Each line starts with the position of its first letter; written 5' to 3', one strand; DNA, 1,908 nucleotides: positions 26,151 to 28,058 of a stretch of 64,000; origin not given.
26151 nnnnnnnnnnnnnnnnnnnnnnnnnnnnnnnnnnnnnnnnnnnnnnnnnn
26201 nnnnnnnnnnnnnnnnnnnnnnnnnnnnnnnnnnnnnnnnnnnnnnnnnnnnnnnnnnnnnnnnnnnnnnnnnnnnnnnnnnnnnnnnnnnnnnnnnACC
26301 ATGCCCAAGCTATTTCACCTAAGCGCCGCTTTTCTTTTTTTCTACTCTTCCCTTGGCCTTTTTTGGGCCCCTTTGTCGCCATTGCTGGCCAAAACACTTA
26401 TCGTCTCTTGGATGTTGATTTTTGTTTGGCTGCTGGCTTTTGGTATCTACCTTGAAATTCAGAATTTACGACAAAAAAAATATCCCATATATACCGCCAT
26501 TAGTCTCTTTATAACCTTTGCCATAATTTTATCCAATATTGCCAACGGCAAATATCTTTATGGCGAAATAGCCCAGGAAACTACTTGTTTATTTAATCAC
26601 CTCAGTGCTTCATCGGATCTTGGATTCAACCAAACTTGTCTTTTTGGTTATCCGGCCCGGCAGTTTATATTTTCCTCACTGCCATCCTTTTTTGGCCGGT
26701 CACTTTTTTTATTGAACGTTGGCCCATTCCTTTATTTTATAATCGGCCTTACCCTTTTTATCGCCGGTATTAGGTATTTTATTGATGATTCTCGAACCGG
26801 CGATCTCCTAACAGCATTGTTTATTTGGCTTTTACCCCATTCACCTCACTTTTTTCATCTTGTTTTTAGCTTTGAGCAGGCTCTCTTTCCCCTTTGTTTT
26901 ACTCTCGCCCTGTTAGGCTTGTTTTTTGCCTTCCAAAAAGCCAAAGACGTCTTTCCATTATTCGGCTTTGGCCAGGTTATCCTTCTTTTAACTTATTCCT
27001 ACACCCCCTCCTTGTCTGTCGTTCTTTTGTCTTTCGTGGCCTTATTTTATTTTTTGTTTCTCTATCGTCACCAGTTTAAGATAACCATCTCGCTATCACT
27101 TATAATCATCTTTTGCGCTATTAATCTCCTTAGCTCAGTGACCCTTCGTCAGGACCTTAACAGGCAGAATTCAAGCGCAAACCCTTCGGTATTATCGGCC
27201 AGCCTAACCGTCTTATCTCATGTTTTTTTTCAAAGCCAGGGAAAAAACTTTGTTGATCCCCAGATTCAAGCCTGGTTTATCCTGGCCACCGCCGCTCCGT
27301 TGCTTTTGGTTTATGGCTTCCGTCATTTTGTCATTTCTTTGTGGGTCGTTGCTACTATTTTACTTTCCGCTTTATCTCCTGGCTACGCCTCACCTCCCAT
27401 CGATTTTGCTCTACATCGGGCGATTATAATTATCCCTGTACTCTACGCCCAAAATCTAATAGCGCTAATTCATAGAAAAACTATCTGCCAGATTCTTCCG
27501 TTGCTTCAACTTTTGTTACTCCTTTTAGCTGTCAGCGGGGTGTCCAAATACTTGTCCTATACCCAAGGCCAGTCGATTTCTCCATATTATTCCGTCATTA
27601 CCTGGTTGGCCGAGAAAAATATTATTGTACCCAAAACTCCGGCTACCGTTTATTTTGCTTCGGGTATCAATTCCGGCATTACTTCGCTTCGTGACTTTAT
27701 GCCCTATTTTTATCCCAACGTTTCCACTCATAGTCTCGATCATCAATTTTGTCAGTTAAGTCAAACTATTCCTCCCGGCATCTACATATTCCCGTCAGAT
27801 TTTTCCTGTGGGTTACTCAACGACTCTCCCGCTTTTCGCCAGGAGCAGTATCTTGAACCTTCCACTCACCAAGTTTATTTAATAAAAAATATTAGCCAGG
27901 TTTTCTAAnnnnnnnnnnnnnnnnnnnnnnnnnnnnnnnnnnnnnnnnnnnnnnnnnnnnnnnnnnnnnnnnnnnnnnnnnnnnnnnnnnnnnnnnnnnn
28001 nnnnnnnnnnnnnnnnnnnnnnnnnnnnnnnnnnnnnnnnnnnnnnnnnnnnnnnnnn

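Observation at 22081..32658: Envelope-glycosylation cluster: a DPPR-synthase-like UbiA gene heading a run of GT-C (PMT/ArnT-like) paralogues, a GT4, a HAD phosphatase and a methyltransferase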

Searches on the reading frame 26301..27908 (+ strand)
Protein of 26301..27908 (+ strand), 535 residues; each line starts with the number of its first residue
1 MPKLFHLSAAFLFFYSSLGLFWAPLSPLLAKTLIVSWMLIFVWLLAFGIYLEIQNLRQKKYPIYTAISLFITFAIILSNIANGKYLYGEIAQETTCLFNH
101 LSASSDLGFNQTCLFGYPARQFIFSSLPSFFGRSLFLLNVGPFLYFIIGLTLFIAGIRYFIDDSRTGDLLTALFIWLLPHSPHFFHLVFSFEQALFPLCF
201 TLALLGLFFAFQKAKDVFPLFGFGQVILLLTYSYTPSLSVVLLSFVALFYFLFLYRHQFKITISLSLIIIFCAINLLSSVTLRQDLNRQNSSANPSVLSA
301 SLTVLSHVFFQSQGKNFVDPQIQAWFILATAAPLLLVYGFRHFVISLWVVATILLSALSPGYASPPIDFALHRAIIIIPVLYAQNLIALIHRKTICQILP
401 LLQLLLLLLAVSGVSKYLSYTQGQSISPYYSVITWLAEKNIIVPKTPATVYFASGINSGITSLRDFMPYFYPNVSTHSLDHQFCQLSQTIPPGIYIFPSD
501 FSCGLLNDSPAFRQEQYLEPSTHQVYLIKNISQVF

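Call 4: search_protein_families(library=pfam, proteins=[window:26301-27908:+], max_evalue=0.01)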
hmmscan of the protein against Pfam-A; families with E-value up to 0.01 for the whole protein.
window:26301-27908:+ (535 aa): 0 families

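Call 5: search_protein_families(library=ncbifam, proteins=[window:26301-27908:+], max_evalue=0.01)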
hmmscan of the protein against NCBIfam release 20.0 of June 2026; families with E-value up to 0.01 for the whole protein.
window:26301-27908:+ (535 aa): 0 families

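Call 39: find_homologous_proteins(query=window:26301-27905:+, max_evalue=0.001)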
Query window:26301-27905:+ (535 aa): 4 proteins with E <= 0.001 among 8000 candidates.
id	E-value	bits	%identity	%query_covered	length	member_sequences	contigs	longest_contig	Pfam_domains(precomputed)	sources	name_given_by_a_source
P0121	0.0e+0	1166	100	100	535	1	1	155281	-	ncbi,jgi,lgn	ncbi:MAG: hypothetical protein WC686_00570 [Candidatus Shapirobacteria bacterium]|jgi:hypothetical p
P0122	7.8e-118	413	41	98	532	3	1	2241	-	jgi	-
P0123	4.4e-50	189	32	80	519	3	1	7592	-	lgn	-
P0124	1.4e-22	99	30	63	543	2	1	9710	-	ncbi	ncbi:MAG: hypothetical protein WC450_04765 [Candidatus Omnitrophota bacterium]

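Call 43: search_solved_structures(query=A4, max_evalue=10)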
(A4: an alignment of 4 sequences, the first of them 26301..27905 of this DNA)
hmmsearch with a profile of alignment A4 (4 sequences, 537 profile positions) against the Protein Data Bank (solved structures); distinct sequences matched with E-value up to 10: 0.

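Call 58: search_protein_representatives(alignment_id=A4)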
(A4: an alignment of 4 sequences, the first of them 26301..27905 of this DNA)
Query: 4 sequences, 537 profile positions. Proteins with E-value up to 0.001 (for the whole library): 414; up to 1e-10: 375; up to 1e-30: 280. The best 150 are listed.
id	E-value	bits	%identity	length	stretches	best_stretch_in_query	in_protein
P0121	1.9e-231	785.7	-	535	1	3-532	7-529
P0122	2.0e-231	785.6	-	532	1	3-536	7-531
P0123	2.1e-217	739.4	-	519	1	1-514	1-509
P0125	8.0e-154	529.5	-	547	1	10-535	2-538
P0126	3.8e-96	339.2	-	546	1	8-506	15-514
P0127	3.4e-95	336.1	-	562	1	4-499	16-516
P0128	5.0e-94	332.2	-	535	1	7-479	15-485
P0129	1.6e-91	323.9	-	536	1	5-501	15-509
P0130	2.8e-90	319.8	-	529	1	6-499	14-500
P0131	2.5e-89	316.7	-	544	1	6-509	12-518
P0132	8.2e-88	311.7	-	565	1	14-480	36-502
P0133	1.5e-87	310.8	-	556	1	7-503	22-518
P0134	2.4e-87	310.1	-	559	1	25-480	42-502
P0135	8.5e-87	308.3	-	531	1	6-485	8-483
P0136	1.3e-86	307.7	-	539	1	7-496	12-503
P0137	7.9e-86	305.1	-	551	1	6-524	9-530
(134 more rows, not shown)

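Call 60: search_protein_families(library=pfam, alignment_id=A6, max_evalue=0.01)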
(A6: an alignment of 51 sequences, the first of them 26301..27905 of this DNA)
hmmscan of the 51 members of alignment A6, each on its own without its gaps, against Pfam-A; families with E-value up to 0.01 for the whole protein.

A. member 1, window:26301-27905:+ (535 aa): 0 families

B. families by the number of members that match (of 51 scanned): 3 families
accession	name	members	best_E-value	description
PF15932.10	DUF4748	1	0.00031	Domain of unknown function (DUF4748)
PF13231.12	PMT_2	1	0.0022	Dolichyl-phosphate-mannose-protein mannosyltransferase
PF23778.1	Phage_holin_2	1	0.0049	Putative phage holin family 2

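Call 62: search_solved_structures(query=A6, max_evalue=10, show_alignments=1)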
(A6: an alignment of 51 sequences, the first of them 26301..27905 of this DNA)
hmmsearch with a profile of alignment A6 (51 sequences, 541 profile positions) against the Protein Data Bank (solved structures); distinct sequences matched with E-value up to 10: 9.
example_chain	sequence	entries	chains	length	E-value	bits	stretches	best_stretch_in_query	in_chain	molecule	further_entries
7lf8_A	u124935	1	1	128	1.3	10.7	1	455-490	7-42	Apolipoprotein L2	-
7lf7_K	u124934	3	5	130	1.5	10.5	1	453-488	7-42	Apolipoprotein L1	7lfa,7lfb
8ifg_C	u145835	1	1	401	1.8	10.3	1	461-538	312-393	Histone deacetylase clr6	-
8i02_B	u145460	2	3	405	1.8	10.3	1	461-538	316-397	Histone deacetylase clr6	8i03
6ksq_A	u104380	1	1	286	2.4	9.8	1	431-510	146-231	Heat shock protein HSP 90-alpha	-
7ry0_A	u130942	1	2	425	3.5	9.3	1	431-510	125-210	Heat shock protein HSP 90-alpha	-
7rxz_A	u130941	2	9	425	3.5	9.3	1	431-510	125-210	Heat shock protein HSP 90-alpha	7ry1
3q6m_A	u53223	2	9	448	3.9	9.1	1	431-510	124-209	Heat shock protein HSP 90-alpha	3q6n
9llg_M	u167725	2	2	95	9.8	7.8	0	30-83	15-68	De novo designed negative allosteric GPCR exoframe modulator targeting TM5/6/7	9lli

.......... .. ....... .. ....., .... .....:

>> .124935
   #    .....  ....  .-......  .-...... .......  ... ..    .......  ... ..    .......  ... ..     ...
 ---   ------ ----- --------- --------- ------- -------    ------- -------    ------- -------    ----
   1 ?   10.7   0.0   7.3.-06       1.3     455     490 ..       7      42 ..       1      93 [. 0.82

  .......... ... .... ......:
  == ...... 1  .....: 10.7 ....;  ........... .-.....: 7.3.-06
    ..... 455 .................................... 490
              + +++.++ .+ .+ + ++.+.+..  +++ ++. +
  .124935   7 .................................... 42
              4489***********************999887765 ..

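Call 73: predict_structure(alignment_id=A6)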
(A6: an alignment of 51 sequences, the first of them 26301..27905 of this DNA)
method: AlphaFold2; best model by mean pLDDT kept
length: 535 residues; sequences in the alignment: 51
mean_pLDDT: 90.7   pTM: 0.93
mean pLDDT of the five models: 90.7, 90.6, 90.4, 90.3, 89.9
residues with pLDDT >= 90: 400; 70-90: 86; 50-70: 45; < 50: 4
segments of 3 or more residues with pLDDT < 50: 533-535
pLDDT, mean of each block of 10 residues (from residue 1): 91 98 96 98 97 91 97 98 95 97 97 95 98 97 98 97 92 98 96 97 98 96 98 97 98 98 98 97 80 74 93 93 96 96 98 90 82 97 94 86 97 97 93 90 88 69 90 90 71 80 68 60 58 42
secondary structure, 60 per line:
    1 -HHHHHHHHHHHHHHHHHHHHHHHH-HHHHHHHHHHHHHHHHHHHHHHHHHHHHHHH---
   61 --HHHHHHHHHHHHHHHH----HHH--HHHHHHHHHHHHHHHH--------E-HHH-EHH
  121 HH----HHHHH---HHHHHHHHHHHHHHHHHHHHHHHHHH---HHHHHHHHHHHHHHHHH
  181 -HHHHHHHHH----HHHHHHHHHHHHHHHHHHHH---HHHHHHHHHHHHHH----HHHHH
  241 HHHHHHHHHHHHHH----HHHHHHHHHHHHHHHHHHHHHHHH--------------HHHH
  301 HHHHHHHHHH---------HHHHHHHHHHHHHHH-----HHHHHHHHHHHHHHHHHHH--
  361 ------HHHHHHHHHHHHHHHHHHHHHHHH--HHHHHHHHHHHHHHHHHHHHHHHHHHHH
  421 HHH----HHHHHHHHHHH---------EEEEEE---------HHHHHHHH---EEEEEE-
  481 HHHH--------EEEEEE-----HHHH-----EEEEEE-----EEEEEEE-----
elements in order: H2-25 H27-57 H63-78 H88-103 H119-122 H127-131 H135-160 H164-180 H182-190 H195-214 H218-231 H236-254 H259-282 H297-310 H320-334 H340-358 H367-390 H393-423 H428-438 E448-453 H463-470 E474-479 H481-484 E493-498 H504-507 E513-518 E524-530

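Call 75: fold_search(model_id=the predicted structure, library=pdb)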
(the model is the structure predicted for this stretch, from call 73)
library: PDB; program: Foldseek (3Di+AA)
matches with E <= 10: 331; with E <= 0.001: 6
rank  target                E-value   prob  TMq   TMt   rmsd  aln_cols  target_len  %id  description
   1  9s6t_A                2.9e-05  1.00  0.48  0.52   9.2       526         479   12  Ternary cryo-EM structure of chicken ALG12 with Dol25-PP-GlcNAc2Man7, Dol25-P-Man, and Fab (released 2026-03-18)
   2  6gxc_A                1.4e-04  1.00  0.43  0.35  12.0       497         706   16  Bacterial oligosaccharyltransferase PglB in complex with an inhibitory peptide and a reactive lipid-linked oligosaccha (released 2018-11-14)
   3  5ezm                  3.0e-04  1.00  0.54  0.54   7.5       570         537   11  Crystal Structure of ArnT from Cupriavidus metallidurans in the apo state (released 2016-02-17)
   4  3rce_A                5.7e-04  1.00  0.45  0.37  12.4       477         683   15  Bacterial oligosaccharyltransferase PglB (released 2011-06-15)
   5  5ogl_A                6.0e-04  1.00  0.43  0.35  11.9       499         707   15  Structure of bacterial oligosaccharyltransferase PglB in complex with an acceptor peptide and an lipid-linked oligosac (released 2017-10-25)
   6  5f15                  6.7e-04  1.00  0.54  0.53   7.4       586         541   12  Crystal Structure of ArnT from Cupriavidus metallidurans bound to Undecaprenyl phosphate (released 2016-02-17)
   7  6ezn_F                1.1e-03  1.00  0.39  0.33  12.6       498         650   12  Cryo-EM structure of the yeast oligosaccharyltransferase (OST) complex (released 2018-01-17)
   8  8agb_A                1.4e-03  1.00  0.44  0.38  11.9       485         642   12  Structure of yeast oligosaccharylransferase complex with lipid-linked oligosaccharide bound (released 2022-12-07)
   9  8age_A                2.4e-03  1.00  0.44  0.38  11.2       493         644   13  Structure of yeast oligosaccharylransferase complex with acceptor peptide bound (released 2022-12-07)
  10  7oci_F                2.5e-03  1.00  0.44  0.39  11.2       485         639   13  Cryo-EM structure of yeast Ost6p containing oligosaccharyltransferase complex (released 2022-02-16)
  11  7zlh_A                2.8e-03  1.00  0.35  0.30  12.5       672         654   10  Cryo-EM structure of C-mannosyltransferase CeDPY19, in apo state, bound to CMT2-Fab and anti-Fab nanobody (released 2023-01-11)
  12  8if8_B                4.6e-03  1.00  0.49  0.43  12.4       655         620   12  Arabinosyltransferase AftA (released 2023-05-31)
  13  7zli_A                4.6e-03  1.00  0.36  0.31  12.2       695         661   10  Cryo-EM structure of C-mannosyltransferase CeDPY19, in complex with Dol25-P-Man and bound to CMT2-Fab and anti-Fab nan (released 2023-01-11)
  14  7zlg_A                5.4e-03  1.00  0.39  0.33  11.8       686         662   10  Cryo-EM structure of C-mannosyltransferase CeDPY19, in complex with acceptor peptide and bound to CMT2-Fab and anti-Fa (released 2023-01-11)
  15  6s7o_A                5.6e-03  1.00  0.45  0.38  11.6       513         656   11  Cryo-EM structure of human oligosaccharyltransferase complex OST-A (released 2019-12-18)
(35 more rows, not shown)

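Call 78: find_encoding_contigs(protein=P0124, flank=10000, max_places=3)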
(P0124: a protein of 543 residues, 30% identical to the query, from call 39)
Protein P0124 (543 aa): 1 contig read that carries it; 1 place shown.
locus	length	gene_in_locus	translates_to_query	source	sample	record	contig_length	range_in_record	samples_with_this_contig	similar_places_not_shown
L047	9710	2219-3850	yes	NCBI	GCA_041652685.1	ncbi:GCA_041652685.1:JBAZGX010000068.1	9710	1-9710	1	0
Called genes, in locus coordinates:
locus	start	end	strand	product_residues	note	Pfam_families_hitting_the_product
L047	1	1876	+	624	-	PF13371:TPR_9 (faint), PF13414:TPR_11 (faint), PF00515:TPR_1 (faint), PF07719:TPR_2 (faint), PF13181:TPR_8 (faint)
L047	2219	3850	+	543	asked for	-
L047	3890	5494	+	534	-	-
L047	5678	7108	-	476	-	PF02366:PMT, PF13231:PMT_2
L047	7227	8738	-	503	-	PF13231:PMT_2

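Call 79: find_encoding_contigs(protein=P0123, flank=10000, max_places=3)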
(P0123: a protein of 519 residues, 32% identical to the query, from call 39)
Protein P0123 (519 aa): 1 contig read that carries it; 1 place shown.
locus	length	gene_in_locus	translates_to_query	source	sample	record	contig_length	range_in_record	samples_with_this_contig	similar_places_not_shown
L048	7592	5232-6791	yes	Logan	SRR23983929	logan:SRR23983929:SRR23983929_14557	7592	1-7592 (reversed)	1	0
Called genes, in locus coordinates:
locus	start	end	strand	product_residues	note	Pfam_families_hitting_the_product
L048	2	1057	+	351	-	?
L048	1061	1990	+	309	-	PF01040:UbiA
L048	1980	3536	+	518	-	PF02366:PMT (weak), PF13231:PMT_2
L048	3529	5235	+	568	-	PF02366:PMT, PF13231:PMT_2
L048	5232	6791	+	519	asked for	-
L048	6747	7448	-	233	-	PF05050:Methyltransf_21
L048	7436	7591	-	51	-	?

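Call 80: find_encoding_contigs(protein=P0126, flank=10000, max_places=2)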
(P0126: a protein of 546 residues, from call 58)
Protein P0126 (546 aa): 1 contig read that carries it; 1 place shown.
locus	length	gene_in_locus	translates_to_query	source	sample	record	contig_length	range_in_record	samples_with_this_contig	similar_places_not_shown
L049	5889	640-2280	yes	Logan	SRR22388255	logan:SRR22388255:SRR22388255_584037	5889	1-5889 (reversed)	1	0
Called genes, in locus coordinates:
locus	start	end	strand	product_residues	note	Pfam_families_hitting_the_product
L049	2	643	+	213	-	?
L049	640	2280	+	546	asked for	-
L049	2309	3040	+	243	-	PF00535:Glycos_transf_2, PF10111:Glyco_tranf_2_2, PF13641:Glyco_tranf_2_3 (weak)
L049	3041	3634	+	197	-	PF02353:CMAS (faint), PF13489:Methyltransf_23, PF13847:Methyltransf_31 (weak), PF13649:Methyltransf_25, PF08241:Methyltransf_11, PF08242:Methyltransf_12 (weak)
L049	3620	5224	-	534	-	-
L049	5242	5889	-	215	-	?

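Call 81: find_encoding_contigs(protein=P0137, flank=10000, max_places=2)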
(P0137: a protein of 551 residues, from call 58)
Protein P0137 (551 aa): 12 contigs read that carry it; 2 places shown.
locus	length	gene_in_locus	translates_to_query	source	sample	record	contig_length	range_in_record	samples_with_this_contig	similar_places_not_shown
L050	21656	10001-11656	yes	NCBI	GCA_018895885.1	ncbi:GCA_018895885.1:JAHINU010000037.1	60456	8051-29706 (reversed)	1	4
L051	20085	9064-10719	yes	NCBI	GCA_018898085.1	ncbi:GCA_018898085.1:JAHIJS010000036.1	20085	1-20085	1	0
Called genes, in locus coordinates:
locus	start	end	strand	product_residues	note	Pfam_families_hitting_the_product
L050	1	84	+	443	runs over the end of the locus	-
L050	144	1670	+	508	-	-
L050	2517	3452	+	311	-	PF01040:UbiA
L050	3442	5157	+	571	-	PF13231:PMT_2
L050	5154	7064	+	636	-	-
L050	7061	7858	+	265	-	PF02475:TRM5-TYW2_MTfase, PF05050:Methyltransf_21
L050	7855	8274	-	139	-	PF01850:PIN, PF13470:PIN_3 (weak)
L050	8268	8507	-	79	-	-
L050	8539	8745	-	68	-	-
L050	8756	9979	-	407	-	PF13439:Glyco_transf_4, PF00534:Glycos_transf_1, PF13692:Glyco_trans_1_4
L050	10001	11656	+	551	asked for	-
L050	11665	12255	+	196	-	PF01569:PAP2, PF14360:PAP2_C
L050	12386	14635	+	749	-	PF10060:DUF2298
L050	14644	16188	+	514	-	PF04015:DUF362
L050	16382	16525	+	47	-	-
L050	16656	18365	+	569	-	-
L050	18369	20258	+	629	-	PF00580:UvrD-helicase, PF13245:AAA_19, PF13604:AAA_30 (faint), PF01443:Viral_helicase1 (faint), PF13361:UvrD_C, PF13538:UvrD_C_2 (weak)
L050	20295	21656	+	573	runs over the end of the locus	-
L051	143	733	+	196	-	-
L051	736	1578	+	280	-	-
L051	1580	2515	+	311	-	PF01040:UbiA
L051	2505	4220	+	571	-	PF13231:PMT_2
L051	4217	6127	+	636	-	-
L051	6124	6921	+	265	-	PF02475:TRM5-TYW2_MTfase, PF05050:Methyltransf_21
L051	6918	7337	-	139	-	PF01850:PIN, PF13470:PIN_3 (weak)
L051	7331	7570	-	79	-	-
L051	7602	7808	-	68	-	-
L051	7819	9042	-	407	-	PF13439:Glyco_transf_4, PF00534:Glycos_transf_1, PF13692:Glyco_trans_1_4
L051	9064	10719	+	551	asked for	-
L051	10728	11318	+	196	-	PF01569:PAP2, PF14360:PAP2_C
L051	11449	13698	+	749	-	PF10060:DUF2298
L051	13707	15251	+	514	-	PF04015:DUF362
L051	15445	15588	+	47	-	-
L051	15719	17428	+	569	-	-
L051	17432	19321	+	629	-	PF00580:UvrD-helicase, PF13245:AAA_19, PF13604:AAA_30 (faint), PF01443:Viral_helicase1 (faint), PF13361:UvrD_C, PF13538:UvrD_C_2 (weak)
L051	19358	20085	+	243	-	?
